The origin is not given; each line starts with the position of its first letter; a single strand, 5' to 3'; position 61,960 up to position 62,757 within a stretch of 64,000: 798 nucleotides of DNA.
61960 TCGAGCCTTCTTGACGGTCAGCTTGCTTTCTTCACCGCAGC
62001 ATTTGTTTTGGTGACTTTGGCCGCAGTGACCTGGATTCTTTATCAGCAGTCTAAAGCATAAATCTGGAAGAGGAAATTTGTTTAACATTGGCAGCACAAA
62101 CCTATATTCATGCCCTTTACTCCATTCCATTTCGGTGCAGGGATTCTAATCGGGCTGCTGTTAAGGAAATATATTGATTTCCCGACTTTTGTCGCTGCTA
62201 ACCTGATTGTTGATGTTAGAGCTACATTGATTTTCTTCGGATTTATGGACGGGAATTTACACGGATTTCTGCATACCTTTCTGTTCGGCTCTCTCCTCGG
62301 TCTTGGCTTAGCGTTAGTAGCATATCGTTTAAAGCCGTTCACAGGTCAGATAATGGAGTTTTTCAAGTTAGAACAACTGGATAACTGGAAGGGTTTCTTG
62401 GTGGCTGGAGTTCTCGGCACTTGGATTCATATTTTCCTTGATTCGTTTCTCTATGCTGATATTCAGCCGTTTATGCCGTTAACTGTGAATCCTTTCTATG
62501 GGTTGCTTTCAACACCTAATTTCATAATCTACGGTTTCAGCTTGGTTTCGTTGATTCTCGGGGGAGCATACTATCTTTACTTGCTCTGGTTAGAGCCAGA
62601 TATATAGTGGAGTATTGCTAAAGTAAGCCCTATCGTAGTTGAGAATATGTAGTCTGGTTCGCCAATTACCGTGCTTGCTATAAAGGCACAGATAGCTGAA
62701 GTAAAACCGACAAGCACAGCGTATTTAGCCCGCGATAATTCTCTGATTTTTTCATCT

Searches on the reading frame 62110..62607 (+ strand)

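Call 131: search_protein_families(library=pfam, proteins=[window:62110-62607:+], max_evalue=0.0001)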
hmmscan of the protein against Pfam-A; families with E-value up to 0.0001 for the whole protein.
window:62110-62607:+ (165 aa): 1 family
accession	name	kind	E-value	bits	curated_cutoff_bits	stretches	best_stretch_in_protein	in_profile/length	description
PF04307.19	YdjM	-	7e-07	29.3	29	1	22-135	42-131/176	YdjM inner membrane protein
